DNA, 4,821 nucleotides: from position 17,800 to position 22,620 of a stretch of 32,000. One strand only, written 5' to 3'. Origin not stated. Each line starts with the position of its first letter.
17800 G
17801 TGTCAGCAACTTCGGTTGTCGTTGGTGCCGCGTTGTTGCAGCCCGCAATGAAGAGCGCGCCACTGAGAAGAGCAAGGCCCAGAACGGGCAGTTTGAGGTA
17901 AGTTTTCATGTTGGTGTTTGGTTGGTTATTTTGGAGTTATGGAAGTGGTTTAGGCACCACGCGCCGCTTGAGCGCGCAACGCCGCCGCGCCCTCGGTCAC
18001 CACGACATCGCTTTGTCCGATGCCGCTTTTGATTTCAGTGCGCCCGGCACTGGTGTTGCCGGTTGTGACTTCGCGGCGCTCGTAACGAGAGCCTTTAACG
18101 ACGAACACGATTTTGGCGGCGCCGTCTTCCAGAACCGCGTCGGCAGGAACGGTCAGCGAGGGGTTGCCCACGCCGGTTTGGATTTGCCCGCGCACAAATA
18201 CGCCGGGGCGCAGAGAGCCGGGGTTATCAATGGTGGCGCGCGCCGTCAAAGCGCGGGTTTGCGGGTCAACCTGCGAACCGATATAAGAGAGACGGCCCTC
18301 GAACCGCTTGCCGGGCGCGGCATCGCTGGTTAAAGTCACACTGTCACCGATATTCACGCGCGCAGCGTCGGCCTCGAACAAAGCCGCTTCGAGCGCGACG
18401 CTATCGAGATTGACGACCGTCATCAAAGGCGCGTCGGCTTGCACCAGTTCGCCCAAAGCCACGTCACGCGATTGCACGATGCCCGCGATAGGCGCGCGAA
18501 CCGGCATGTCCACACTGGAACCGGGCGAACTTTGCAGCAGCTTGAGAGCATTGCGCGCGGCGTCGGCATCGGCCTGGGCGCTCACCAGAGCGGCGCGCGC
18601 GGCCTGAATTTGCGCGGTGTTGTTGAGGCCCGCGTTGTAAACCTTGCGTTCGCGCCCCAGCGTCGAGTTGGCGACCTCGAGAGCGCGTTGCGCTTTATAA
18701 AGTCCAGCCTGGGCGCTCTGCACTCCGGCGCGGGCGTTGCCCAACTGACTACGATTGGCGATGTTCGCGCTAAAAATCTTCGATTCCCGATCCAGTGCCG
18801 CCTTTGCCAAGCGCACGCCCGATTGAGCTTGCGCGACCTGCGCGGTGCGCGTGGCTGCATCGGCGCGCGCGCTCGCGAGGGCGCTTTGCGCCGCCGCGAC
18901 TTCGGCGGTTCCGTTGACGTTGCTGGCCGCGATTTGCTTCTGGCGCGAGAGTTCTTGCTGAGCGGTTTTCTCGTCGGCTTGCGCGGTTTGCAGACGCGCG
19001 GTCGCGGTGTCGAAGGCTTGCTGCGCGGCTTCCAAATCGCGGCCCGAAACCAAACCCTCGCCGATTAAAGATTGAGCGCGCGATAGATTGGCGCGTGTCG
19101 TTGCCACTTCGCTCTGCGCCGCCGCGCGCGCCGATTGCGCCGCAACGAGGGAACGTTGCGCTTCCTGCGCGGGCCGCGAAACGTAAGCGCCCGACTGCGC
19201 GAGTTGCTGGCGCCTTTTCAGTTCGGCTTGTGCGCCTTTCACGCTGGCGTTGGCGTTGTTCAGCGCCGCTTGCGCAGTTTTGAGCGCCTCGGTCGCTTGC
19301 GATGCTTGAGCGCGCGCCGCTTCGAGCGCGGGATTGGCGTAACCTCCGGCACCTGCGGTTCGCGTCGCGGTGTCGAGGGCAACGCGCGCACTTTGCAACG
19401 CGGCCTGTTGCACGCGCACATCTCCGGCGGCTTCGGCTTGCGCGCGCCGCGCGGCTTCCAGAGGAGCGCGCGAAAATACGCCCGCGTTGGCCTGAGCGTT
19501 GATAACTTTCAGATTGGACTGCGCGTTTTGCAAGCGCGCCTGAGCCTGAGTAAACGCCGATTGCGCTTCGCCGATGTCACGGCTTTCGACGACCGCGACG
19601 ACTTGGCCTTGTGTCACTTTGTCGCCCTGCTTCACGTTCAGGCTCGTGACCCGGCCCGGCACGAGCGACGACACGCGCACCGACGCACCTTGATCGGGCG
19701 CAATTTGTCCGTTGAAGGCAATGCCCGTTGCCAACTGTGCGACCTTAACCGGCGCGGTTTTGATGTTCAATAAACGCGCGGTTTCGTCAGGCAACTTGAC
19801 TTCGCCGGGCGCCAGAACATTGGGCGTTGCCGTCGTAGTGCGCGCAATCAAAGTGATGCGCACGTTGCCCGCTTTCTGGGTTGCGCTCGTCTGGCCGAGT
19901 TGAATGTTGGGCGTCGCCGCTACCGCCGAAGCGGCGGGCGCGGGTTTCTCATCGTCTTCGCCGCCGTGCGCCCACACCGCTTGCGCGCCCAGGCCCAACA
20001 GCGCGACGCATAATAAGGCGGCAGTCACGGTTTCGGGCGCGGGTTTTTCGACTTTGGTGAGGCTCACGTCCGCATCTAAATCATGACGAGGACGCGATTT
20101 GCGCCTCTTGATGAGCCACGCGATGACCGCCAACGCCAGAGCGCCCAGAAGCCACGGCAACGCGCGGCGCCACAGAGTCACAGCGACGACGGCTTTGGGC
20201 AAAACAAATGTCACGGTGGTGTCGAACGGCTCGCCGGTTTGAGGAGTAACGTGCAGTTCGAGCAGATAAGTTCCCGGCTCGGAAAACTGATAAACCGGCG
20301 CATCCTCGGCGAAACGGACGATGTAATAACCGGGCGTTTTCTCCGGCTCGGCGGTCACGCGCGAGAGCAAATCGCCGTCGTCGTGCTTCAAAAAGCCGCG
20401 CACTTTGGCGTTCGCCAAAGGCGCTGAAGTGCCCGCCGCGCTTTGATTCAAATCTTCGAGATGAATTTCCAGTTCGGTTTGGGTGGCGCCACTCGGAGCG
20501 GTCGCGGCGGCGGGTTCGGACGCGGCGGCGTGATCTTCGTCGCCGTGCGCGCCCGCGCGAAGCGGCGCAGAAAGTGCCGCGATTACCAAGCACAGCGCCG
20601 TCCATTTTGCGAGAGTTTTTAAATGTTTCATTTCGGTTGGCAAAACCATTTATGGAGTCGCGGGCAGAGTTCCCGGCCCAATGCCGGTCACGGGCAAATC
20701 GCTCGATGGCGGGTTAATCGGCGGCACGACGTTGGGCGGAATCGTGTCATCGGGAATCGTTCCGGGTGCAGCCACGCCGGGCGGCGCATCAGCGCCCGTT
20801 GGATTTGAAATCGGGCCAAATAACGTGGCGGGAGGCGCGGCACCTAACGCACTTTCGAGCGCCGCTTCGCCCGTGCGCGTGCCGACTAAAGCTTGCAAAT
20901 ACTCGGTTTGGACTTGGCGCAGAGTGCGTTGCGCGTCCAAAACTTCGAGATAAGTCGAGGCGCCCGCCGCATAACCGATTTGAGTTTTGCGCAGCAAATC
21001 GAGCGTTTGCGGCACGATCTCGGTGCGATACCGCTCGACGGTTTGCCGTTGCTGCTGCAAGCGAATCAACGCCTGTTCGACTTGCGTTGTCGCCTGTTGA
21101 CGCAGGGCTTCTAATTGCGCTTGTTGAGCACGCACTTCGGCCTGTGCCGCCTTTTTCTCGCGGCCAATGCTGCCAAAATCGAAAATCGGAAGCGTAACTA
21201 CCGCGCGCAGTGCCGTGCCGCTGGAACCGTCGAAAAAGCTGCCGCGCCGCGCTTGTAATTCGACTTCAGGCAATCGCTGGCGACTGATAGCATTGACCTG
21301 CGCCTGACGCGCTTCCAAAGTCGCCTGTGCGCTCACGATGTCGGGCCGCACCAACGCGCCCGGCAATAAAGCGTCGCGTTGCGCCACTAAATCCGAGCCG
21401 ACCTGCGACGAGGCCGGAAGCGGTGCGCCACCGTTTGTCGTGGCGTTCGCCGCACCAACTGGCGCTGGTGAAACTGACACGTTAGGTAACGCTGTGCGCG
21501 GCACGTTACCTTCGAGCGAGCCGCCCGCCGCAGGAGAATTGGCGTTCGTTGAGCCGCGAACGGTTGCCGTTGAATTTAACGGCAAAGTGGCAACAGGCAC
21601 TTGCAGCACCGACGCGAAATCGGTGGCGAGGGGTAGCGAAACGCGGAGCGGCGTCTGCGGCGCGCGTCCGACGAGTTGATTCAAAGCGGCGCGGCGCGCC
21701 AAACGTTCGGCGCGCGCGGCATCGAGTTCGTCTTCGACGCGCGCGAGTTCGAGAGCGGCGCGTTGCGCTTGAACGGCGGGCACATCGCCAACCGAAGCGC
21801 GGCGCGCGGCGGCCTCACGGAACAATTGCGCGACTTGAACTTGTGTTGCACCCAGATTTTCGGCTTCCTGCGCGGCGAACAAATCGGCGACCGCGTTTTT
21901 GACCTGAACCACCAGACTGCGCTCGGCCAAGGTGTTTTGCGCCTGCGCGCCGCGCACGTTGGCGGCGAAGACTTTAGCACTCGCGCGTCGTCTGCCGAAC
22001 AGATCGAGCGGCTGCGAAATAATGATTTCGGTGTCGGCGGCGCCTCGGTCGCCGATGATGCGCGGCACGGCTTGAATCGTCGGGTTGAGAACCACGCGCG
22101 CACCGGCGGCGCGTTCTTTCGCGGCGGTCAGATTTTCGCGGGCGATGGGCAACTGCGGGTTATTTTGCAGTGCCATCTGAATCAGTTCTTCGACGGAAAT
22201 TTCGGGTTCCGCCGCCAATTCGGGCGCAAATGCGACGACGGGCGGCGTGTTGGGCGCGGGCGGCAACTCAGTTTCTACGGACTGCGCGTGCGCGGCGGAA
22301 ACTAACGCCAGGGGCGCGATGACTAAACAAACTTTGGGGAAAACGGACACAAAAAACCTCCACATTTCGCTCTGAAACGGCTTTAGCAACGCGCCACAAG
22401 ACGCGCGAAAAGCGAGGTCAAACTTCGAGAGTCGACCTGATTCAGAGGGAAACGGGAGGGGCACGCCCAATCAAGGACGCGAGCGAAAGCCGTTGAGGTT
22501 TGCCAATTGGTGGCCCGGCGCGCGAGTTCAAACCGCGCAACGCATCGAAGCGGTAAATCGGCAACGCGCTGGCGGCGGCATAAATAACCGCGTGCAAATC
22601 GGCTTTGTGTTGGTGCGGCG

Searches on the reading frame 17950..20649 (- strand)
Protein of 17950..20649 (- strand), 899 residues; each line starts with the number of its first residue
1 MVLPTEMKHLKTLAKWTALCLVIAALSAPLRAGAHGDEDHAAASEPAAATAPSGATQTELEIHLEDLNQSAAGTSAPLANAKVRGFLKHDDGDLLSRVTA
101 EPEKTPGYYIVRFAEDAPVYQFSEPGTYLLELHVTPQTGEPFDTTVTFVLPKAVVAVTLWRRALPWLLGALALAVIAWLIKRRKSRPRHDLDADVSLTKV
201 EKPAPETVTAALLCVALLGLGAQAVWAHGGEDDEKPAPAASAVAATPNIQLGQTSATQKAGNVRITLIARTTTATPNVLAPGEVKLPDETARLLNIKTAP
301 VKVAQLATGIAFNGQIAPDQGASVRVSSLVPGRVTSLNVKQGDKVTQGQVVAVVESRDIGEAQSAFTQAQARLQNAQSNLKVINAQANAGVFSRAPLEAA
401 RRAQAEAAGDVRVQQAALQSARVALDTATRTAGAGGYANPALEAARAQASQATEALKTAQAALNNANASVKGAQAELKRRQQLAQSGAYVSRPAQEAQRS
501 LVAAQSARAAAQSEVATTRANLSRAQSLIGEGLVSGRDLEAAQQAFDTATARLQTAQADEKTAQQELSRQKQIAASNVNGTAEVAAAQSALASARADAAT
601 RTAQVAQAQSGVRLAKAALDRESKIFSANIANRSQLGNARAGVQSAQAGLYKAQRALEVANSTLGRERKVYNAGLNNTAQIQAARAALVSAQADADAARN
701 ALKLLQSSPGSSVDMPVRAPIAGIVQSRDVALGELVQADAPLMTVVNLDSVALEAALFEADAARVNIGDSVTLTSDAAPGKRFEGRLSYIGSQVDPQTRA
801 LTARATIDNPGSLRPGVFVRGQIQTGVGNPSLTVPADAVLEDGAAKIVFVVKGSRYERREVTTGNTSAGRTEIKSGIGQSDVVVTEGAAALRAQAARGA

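Call 7: search_protein_families(library=pfam, proteins=[window:17950-20649:-], max_evalue=0.01)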
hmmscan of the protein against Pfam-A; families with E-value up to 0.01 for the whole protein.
window:17950-20649:- (899 aa): 5 families
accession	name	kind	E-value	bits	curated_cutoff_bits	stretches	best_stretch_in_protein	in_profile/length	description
PF16576.10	HlyD_D23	-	5.5e-34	117.8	30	2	668-819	77-214/214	Barrel-sandwich domain of CusB or HlyD membrane-fusion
PF13437.12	HlyD_3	-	4.4e-24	85.7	22.2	1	717-816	2-106/106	HlyD family secretion protein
PF13533.13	Biotin_lipoyl_2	-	3.8e-07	30.2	29.8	1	324-353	1-30/32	Biotin-lipoyl like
PF00364.28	Biotin_lipoyl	-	1.2e-05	25.4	22.1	1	332-356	15-38/73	Biotin-requiring enzyme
PF07831.19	PYNP_C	-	0.01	16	27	0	336-372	35-71/75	Pyrimidine nucleoside phosphorylase C-terminal domain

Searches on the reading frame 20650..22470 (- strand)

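Call 7: search_protein_families(library=pfam, proteins=[window:20650-22470:-], max_evalue=0.01)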
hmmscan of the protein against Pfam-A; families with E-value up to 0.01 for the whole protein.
window:20650-22470:- (606 aa): 1 family
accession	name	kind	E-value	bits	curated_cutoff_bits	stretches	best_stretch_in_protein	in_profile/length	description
PF02321.23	OEP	-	4.6e-46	157.4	22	2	375-543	12-187/187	Outer membrane efflux protein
